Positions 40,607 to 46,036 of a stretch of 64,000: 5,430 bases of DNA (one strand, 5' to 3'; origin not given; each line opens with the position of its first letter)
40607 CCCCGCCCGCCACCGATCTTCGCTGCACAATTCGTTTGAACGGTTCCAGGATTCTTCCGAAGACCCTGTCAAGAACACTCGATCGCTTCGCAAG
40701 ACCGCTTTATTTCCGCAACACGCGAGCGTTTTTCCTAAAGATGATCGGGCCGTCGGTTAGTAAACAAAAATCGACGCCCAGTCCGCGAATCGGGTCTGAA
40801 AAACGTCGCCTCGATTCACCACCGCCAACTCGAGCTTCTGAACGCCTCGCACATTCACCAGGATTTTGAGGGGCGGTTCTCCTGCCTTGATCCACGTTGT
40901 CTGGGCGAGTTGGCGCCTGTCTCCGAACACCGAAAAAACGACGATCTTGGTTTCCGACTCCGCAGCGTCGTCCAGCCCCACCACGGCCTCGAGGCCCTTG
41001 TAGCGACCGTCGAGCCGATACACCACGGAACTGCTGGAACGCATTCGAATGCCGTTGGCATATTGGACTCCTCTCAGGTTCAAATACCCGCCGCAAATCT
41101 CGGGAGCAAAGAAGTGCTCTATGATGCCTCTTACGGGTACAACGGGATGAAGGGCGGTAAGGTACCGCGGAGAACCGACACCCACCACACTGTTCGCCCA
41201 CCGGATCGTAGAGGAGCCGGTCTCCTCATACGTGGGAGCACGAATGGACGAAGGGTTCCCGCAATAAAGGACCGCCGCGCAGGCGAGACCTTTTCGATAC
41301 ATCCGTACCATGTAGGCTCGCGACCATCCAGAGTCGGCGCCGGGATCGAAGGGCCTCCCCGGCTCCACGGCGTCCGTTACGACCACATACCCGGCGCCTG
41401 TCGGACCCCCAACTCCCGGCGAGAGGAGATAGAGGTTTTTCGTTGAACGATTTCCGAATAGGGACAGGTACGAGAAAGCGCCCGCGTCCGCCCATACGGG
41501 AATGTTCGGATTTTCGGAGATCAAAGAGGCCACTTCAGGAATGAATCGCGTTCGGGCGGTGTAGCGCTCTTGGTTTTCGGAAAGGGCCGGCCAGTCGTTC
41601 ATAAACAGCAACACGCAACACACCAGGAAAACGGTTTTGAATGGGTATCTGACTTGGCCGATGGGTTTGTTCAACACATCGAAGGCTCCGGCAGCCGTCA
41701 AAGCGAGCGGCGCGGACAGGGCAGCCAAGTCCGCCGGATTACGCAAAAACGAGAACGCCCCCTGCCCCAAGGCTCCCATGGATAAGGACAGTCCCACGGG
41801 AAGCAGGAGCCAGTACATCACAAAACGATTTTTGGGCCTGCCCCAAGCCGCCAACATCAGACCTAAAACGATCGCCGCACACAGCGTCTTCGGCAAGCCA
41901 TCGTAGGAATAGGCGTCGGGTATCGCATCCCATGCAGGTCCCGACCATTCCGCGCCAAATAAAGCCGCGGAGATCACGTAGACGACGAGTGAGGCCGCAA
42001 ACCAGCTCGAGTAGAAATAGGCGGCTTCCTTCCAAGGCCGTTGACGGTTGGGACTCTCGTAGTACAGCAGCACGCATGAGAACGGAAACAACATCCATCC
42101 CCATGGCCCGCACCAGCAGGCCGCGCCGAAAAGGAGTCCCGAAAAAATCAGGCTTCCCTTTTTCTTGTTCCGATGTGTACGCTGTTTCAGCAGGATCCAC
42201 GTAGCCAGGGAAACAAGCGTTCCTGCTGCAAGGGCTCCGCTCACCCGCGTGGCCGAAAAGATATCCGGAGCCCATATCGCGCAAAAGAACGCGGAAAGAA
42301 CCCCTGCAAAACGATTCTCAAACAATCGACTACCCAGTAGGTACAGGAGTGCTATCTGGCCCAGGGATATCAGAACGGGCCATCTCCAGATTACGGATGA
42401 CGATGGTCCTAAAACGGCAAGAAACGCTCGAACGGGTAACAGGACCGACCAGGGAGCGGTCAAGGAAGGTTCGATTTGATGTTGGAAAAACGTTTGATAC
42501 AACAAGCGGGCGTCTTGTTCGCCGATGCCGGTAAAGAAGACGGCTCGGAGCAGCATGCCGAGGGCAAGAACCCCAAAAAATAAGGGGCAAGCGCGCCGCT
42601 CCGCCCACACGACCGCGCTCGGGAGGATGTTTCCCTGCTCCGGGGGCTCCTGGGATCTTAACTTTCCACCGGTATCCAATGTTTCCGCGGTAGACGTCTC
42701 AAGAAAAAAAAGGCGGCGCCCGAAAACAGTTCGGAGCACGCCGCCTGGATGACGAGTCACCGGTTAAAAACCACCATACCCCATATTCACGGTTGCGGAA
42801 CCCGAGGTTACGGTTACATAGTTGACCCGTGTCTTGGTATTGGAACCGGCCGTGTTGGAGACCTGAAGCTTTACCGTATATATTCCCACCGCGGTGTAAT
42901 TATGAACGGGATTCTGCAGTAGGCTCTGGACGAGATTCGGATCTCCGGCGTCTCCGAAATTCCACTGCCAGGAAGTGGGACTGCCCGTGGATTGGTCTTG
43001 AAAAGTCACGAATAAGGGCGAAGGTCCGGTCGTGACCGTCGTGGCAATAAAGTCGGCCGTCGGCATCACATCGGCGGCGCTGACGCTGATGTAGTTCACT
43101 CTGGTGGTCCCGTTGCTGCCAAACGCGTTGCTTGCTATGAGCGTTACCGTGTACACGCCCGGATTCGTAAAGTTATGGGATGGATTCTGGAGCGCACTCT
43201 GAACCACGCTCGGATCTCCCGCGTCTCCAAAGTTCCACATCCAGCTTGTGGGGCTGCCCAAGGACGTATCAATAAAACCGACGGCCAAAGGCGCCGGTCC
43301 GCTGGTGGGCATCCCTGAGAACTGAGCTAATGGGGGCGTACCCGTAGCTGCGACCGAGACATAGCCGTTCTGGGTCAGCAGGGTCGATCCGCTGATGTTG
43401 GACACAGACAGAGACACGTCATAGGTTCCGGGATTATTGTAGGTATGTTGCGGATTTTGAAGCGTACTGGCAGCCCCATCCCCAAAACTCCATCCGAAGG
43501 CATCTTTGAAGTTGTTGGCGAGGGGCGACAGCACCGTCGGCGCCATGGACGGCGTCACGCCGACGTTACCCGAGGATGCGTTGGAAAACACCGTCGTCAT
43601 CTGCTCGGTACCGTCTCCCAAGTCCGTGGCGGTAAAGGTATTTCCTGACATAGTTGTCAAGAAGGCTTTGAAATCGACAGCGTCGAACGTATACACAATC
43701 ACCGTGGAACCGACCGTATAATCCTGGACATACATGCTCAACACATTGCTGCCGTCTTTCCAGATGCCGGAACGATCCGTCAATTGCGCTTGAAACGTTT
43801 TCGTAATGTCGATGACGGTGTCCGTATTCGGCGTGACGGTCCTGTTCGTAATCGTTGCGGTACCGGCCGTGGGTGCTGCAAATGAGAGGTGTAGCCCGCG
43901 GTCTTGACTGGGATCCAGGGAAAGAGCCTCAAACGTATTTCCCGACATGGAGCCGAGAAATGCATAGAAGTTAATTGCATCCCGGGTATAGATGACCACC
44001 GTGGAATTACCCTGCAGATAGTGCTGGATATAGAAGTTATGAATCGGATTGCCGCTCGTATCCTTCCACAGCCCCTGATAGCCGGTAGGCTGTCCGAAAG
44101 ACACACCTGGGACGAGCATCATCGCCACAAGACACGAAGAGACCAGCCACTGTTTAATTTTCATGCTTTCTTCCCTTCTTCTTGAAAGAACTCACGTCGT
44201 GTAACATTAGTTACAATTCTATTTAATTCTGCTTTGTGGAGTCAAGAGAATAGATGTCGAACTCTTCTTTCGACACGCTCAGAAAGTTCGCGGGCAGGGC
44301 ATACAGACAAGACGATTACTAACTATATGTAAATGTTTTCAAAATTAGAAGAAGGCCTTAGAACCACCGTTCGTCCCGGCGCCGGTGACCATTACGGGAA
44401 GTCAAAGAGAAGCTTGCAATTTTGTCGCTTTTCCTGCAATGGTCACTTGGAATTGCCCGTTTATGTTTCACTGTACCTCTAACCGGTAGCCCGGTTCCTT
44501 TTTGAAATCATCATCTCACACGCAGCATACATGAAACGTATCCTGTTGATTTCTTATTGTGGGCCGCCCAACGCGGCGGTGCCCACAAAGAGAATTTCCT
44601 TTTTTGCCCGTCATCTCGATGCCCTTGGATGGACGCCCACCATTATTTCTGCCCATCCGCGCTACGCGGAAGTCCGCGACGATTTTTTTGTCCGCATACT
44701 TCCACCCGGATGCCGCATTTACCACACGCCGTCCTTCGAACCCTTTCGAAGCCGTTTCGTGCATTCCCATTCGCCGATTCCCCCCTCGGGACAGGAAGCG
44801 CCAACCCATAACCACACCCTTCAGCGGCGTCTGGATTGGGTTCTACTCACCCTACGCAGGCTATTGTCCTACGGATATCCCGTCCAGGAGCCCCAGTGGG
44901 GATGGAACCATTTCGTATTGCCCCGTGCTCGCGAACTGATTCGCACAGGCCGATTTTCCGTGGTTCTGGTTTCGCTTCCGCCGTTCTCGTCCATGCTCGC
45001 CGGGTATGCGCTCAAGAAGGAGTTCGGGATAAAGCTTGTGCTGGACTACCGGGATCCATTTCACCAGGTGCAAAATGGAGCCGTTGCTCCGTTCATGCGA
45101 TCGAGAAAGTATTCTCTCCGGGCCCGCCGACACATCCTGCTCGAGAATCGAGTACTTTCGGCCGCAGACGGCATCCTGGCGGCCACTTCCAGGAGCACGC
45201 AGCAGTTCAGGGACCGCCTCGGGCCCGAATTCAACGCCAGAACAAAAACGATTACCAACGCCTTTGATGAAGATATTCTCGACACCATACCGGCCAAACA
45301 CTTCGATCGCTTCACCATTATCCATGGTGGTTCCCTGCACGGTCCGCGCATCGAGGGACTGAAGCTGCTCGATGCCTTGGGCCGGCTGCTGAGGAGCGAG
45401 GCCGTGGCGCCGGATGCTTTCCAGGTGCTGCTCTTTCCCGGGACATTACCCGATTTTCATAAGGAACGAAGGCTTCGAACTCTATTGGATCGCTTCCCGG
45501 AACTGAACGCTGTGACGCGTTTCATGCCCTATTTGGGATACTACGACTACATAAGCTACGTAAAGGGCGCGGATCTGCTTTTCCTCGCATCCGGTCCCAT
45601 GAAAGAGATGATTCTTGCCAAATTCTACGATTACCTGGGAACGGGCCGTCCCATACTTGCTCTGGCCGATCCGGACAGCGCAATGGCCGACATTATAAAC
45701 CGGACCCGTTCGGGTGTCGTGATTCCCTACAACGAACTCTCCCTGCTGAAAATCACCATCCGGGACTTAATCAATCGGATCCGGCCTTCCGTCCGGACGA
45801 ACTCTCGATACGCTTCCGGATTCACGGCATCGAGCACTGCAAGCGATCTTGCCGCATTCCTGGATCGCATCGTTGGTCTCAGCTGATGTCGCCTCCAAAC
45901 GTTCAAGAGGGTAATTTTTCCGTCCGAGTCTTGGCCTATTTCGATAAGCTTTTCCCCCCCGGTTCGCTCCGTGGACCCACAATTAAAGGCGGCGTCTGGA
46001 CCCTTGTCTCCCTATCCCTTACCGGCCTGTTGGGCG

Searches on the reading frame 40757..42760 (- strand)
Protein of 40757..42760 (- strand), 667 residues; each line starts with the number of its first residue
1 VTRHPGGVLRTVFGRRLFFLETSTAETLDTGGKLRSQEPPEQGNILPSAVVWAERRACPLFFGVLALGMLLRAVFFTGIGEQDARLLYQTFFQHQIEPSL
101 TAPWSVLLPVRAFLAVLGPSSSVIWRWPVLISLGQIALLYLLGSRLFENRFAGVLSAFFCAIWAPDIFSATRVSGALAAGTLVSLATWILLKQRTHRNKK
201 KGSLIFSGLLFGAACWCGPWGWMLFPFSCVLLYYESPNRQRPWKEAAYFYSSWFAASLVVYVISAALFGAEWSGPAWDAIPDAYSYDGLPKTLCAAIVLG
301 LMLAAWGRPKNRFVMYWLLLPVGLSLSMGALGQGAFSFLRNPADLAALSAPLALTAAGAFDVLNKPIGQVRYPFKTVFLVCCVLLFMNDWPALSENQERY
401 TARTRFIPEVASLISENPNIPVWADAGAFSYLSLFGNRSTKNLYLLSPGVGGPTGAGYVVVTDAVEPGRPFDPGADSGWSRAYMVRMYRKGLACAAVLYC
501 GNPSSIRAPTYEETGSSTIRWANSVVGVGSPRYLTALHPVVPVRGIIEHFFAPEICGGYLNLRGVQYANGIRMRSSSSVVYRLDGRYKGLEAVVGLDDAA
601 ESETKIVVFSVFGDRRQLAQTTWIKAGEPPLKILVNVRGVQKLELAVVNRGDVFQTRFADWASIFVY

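Call 68: search_protein_families(library=pfam, proteins=[window:40757-42760:-], max_evalue=0.00001)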
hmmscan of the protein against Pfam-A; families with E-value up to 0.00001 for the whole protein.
window:40757-42760:- (667 aa): 1 family
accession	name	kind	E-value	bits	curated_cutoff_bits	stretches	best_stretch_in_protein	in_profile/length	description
PF08305.17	NPCBM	-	4.9e-25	88.6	23.9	1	517-663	6-133/137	NPCBM/NEW2 domain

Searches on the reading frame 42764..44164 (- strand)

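Call 68: search_protein_families(library=pfam, proteins=[window:42764-44164:-], max_evalue=0.00001)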
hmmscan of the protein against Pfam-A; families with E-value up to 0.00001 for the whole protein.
window:42764-44164:- (466 aa): 2 families
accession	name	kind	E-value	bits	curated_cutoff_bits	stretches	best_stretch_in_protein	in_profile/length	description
PF18911.6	PKD_4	-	6.1e-43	145.2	27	3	367-452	3-85/85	PKD domain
PF00801.26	PKD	-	3.2e-28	98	23.5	3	382-446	13-76/80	PKD domain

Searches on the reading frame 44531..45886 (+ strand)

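Call 68: search_protein_families(library=pfam, proteins=[window:44531-45886:+], max_evalue=0.00001)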
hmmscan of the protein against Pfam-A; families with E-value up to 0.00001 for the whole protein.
window:44531-45886:+ (451 aa): 2 families
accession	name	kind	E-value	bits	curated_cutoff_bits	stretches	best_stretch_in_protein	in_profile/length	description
PF13439.12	Glyco_transf_4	-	2.3e-08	34.7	28.5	1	116-248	47-169/170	Glycosyltransferase Family 4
PF13579.12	Glyco_trans_4_4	-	3.3e-07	31.2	29.7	1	25-232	10-147/158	Glycosyl transferase 4-like domain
